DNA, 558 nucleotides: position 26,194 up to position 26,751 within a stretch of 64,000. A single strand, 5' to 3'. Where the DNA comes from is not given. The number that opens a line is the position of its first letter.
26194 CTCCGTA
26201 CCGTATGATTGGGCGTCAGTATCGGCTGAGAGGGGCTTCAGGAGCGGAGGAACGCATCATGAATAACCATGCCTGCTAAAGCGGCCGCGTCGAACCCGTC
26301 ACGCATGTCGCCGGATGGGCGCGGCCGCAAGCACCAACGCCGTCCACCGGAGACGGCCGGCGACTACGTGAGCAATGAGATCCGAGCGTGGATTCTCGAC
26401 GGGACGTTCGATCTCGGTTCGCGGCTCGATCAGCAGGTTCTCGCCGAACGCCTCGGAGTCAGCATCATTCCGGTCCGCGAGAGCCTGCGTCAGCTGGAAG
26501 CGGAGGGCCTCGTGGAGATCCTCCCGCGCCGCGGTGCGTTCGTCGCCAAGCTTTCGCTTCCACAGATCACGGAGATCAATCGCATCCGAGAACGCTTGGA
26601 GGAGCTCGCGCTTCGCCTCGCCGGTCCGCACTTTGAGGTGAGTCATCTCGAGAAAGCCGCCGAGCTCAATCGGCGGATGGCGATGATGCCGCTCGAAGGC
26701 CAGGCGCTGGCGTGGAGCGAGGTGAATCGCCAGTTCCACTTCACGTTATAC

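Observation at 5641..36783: Recurrent AT-rich tandem-heptad element (CCTATAT)x2 at five promoter regions: candidate shared operator or regulon signature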

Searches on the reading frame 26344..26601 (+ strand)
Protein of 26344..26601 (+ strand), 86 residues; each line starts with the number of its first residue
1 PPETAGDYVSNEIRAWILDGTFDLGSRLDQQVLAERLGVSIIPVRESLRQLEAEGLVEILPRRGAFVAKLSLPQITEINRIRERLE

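Call 63: search_solved_structures(query=window:26344-26601:+, max_evalue=0.01, show_alignments=5)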
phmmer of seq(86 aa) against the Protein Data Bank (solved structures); distinct sequences matched with E-value up to 0.01: 18.
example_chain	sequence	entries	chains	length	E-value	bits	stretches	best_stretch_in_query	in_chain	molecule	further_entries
3c7j_A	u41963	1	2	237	6e-11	45.4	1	4-76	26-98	Transcriptional regulator, GntR family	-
3fms_A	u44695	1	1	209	7.8e-11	45.1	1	9-77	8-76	Transcriptional regulator, GntR family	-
3sxy_A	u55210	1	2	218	8.4e-11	44.9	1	9-77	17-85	Transcriptional regulator, GntR family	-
4p9f_A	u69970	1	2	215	1.1e-08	38.2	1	9-86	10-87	HTH-type transcriptional regulator mcbR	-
7u5q_A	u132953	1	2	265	2.9e-08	36.9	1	9-86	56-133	Transcriptional regulator, GntR family protein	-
7xp0_A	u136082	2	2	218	4.8e-08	36.2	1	3-86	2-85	Probable transcriptional regulator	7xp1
3ihu_A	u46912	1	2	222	7.6e-08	35.5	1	5-85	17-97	Transcriptional regulator, GntR family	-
9isw_A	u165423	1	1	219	1.3e-06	31.6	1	2-75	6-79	Transcriptional regulator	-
6z74_A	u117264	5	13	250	6.1e-06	29.5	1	6-82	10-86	Transcriptional regulator, GntR family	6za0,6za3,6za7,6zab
9wfi_A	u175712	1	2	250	2e-05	27.8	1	7-65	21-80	Uncharacterized HTH-type transcriptional regulator Rv0494,Fatty acid metabolism regulator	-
9jpj_C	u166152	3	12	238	0.00014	25.1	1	6-68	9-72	Pyruvate dehydrogenase complex repressor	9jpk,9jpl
5kvr_A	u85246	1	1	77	0.00059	23.1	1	6-64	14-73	Pyruvate dehydrogenase complex repressor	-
2hs5_A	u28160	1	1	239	0.00076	22.8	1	9-82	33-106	putative transcriptional regulator GntR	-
7pq9_AAA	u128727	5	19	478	0.00078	22.8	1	12-68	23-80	PLP-dependent aminotransferase family protein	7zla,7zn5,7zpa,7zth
8pqm_A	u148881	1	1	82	0.00083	22.7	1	9-68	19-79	FadR family transcriptional regulator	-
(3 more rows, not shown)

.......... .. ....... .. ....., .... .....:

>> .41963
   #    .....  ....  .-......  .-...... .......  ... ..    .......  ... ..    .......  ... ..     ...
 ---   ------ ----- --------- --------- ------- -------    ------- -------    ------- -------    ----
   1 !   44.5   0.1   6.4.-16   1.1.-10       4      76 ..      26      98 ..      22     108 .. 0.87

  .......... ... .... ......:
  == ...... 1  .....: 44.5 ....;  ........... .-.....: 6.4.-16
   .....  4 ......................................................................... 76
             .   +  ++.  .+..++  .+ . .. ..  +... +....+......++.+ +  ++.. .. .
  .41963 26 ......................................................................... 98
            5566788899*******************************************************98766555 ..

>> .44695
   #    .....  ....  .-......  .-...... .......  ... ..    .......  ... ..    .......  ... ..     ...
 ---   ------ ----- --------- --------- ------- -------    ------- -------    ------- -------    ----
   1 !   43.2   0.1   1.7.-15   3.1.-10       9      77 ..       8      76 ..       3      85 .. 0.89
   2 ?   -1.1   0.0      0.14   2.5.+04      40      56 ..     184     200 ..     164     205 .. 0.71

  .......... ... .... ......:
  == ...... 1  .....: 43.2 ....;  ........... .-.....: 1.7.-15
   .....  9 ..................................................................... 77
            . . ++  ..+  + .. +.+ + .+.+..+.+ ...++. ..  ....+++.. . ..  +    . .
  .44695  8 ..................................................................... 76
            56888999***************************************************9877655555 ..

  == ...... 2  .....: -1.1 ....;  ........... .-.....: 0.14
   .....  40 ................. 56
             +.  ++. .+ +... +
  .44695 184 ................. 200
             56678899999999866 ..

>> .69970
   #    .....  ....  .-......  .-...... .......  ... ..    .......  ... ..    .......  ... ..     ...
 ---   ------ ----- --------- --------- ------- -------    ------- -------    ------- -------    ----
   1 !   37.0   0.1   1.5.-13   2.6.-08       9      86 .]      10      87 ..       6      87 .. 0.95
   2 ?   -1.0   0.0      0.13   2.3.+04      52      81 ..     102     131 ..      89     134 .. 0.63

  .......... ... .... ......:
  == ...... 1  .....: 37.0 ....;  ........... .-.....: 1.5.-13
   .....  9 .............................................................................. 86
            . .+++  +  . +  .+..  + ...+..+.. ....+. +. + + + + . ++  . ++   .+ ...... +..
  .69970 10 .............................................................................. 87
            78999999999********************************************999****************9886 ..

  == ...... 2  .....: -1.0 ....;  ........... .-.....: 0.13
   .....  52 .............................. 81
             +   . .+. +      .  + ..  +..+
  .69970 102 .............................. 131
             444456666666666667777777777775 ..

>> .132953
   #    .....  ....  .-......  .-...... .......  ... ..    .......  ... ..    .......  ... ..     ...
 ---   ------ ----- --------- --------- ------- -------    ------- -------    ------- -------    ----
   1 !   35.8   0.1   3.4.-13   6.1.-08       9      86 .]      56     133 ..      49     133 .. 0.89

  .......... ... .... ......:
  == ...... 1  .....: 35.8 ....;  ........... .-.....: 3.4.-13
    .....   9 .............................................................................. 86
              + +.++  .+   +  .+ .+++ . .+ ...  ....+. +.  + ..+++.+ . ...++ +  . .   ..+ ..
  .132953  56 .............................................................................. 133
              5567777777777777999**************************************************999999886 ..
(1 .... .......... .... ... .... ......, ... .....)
